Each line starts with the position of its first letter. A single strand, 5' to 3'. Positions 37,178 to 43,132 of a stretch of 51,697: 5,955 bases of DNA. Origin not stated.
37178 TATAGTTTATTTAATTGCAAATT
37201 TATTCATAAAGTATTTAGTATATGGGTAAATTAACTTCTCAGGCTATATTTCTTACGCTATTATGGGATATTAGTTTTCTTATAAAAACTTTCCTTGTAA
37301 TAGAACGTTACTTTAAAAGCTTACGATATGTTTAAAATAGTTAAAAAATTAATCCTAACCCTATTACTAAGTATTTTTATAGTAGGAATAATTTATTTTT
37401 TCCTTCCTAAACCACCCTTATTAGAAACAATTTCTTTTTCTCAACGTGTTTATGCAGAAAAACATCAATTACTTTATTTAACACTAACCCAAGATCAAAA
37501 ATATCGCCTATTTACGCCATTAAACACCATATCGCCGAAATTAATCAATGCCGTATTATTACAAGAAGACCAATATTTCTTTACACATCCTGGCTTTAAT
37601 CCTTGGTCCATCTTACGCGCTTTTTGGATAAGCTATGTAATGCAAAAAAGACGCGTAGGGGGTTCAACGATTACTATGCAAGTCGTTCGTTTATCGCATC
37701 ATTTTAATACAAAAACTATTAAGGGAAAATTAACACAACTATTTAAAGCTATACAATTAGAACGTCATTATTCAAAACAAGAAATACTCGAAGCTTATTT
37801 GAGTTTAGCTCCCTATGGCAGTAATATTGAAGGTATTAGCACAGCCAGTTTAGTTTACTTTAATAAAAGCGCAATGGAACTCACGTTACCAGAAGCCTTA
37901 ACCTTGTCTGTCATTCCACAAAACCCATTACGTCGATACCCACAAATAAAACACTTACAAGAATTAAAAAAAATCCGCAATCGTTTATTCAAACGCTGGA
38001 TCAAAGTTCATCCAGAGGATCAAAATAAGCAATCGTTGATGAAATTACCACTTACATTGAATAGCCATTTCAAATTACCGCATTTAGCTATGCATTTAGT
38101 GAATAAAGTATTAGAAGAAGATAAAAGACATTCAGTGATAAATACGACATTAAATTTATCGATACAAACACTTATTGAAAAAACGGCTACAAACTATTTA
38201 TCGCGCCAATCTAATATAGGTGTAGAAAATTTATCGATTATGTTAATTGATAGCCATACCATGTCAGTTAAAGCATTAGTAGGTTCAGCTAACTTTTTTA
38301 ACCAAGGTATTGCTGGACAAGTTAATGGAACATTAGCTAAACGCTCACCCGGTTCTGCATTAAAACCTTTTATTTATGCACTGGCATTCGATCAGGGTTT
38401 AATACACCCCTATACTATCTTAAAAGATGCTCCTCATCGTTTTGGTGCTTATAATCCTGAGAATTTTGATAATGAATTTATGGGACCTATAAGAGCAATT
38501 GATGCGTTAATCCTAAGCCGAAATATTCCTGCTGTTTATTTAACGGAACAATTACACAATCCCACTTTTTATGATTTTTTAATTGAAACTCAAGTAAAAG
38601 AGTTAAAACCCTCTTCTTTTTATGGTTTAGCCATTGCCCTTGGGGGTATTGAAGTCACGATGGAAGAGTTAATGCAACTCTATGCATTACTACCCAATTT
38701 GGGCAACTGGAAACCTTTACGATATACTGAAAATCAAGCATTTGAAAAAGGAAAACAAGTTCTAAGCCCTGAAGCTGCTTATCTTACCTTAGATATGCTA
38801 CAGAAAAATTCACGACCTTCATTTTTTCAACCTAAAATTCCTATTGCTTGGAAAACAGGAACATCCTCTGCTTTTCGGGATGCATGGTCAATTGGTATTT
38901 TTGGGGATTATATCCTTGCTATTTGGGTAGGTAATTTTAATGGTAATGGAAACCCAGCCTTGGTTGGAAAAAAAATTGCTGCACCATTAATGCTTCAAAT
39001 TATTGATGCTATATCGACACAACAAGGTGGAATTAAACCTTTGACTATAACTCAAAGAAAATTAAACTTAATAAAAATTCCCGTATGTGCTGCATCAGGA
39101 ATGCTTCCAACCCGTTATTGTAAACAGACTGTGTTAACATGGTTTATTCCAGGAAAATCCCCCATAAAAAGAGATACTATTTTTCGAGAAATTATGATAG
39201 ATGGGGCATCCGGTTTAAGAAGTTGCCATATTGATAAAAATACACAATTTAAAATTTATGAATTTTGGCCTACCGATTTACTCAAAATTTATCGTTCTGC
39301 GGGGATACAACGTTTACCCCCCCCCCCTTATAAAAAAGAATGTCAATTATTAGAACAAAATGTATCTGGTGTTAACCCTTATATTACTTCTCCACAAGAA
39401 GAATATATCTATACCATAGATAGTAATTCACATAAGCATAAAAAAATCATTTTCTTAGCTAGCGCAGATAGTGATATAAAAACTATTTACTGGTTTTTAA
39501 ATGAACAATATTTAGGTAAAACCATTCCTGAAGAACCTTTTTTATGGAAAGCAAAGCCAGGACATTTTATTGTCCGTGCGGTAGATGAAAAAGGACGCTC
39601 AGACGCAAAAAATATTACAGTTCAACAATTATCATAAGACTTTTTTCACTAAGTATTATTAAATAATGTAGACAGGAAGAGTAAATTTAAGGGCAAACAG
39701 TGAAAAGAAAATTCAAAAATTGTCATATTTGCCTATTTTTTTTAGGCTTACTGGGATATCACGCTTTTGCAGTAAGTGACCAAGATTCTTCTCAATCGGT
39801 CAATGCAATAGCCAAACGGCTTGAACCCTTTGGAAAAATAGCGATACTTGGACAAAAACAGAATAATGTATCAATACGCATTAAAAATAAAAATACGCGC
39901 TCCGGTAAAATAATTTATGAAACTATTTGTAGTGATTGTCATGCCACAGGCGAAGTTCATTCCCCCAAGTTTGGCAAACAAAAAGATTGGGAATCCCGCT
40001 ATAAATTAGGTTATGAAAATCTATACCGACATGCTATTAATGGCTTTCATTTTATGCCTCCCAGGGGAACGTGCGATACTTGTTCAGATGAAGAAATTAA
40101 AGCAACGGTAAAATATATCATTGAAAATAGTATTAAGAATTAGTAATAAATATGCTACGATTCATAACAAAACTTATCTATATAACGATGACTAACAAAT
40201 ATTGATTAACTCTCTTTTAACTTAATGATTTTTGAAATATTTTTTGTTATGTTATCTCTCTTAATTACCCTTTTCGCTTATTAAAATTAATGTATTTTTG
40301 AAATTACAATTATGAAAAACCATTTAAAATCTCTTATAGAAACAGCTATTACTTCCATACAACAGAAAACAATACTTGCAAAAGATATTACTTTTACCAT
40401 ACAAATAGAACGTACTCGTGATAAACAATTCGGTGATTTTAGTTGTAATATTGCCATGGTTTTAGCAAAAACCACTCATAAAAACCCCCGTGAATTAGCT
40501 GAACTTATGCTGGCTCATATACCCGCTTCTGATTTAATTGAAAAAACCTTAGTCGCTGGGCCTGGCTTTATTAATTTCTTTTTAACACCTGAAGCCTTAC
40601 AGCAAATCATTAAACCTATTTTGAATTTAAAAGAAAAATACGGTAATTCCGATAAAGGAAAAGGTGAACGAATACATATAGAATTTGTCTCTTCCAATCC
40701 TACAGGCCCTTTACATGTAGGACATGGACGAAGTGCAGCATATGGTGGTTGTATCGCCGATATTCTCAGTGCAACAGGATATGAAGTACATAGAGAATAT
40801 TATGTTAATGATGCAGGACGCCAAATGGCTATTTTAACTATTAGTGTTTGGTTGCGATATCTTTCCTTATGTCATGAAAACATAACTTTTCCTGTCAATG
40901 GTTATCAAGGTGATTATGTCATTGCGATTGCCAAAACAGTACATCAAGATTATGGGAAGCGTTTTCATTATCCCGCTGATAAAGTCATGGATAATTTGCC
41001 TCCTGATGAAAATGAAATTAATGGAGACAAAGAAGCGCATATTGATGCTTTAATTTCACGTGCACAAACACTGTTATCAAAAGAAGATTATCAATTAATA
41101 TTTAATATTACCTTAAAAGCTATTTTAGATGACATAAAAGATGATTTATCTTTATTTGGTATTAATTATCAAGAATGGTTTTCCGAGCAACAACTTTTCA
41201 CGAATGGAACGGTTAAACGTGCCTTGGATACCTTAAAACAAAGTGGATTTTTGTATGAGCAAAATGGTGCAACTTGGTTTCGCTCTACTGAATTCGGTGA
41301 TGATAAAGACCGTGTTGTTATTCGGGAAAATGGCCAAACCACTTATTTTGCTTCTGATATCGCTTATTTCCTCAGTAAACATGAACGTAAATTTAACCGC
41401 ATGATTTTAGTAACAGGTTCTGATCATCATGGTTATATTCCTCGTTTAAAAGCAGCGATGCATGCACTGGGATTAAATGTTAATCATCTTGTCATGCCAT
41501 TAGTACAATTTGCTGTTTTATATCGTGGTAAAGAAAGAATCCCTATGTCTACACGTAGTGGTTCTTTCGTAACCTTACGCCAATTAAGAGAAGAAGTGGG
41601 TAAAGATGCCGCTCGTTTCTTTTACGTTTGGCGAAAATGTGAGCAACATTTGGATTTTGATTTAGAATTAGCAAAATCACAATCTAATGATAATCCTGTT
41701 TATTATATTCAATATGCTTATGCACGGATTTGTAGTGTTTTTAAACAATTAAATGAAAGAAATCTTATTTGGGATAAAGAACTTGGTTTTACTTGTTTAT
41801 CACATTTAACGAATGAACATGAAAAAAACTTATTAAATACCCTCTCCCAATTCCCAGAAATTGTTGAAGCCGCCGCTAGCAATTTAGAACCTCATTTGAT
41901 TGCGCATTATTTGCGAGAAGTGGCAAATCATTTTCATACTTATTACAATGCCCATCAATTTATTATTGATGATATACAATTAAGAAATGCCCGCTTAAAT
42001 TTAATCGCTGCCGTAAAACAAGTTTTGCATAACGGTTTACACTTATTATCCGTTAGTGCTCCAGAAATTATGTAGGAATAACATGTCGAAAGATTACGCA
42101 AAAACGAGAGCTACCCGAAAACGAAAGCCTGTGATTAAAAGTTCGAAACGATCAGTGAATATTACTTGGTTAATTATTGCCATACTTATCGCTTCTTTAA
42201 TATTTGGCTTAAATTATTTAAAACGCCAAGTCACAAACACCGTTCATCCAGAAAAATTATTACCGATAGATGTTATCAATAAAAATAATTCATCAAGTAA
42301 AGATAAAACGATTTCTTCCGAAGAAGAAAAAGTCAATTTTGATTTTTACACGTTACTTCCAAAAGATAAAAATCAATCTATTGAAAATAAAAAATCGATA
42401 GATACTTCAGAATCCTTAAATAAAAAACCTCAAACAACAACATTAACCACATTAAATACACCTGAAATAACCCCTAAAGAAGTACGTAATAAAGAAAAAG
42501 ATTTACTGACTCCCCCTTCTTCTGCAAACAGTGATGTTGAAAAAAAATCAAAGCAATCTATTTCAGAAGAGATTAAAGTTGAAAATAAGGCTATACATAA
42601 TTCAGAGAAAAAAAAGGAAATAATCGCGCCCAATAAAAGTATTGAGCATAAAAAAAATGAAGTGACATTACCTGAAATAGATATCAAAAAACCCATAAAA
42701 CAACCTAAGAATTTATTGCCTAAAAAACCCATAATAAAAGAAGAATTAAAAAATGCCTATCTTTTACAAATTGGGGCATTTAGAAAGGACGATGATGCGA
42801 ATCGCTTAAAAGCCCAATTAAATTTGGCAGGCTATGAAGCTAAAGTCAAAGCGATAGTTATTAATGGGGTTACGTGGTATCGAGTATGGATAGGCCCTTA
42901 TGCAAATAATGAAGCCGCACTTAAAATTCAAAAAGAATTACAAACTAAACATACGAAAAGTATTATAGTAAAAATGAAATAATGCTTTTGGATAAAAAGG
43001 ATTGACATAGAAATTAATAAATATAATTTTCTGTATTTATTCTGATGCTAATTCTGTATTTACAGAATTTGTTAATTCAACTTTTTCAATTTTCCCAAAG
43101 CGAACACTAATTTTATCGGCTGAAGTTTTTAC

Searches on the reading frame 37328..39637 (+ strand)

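Call 111: search_protein_families(library=pfam, proteins=[window:37328-39637:+], max_evalue=0.0001)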
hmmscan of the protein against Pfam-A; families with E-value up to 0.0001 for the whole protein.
window:37328-39637:+ (769 aa): 3 families
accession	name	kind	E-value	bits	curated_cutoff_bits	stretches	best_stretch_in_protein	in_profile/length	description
PF00912.28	Transgly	-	1.6e-47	161.7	27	1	55-222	9-175/178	Transglycosylase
PF00905.27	Transpeptidase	-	4.9e-17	62.5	22.1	1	303-517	2-246/299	Penicillin binding protein transpeptidase domain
PF06832.18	BiPBP_C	-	7.8e-15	55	26.8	1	678-761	6-88/90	Penicillin-Binding Protein C-terminus Family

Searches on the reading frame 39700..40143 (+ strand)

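Call 111: search_protein_families(library=pfam, proteins=[window:39700-40143:+], max_evalue=0.0001)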
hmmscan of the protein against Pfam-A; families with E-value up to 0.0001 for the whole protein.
window:39700-40143:+ (147 aa): 1 family
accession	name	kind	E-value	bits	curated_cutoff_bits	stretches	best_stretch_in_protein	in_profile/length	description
PF13442.11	Cytochrome_CBB3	-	6.5e-15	55.7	27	1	65-140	2-68/68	Cytochrome C oxidase, cbb3-type, subunit III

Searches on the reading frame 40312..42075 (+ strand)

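Call 111: search_protein_families(library=pfam, proteins=[window:40312-42075:+], max_evalue=0.0001)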
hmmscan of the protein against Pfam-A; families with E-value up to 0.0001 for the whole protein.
window:40312-42075:+ (587 aa): 3 families
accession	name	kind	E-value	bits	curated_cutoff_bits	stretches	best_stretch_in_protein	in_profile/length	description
PF05746.21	DALR_1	-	2.4e-34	118.4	22.3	1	466-587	1-117/117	DALR anticodon binding domain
PF00750.26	tRNA-synt_1d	-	9.5e-27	94.3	23.3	1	102-433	4-302/349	tRNA synthetases class I (R), catalytic domain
PF03485.21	Arg_tRNA_synt_N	-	1.4e-24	86.9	21.5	1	4-91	2-85/85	Arginyl tRNA synthetase N terminal domain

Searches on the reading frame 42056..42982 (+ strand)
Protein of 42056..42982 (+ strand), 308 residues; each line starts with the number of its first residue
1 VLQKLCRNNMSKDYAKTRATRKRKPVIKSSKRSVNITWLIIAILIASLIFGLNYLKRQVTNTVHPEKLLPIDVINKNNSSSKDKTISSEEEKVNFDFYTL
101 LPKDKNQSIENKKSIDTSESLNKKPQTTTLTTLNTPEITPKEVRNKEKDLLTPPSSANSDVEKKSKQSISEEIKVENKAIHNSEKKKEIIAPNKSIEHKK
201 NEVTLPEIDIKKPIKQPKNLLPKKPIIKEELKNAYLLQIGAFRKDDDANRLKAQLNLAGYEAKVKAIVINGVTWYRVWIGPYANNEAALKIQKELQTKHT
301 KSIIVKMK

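Call 111: search_protein_families(library=pfam, proteins=[window:42056-42982:+], max_evalue=0.0001)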
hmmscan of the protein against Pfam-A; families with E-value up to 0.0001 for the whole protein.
window:42056-42982:+ (308 aa): 1 family
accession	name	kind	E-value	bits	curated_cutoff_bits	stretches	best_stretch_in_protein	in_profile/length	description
PF05036.18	SPOR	-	8.3e-19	68.1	21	1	233-306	3-76/76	SPOR domain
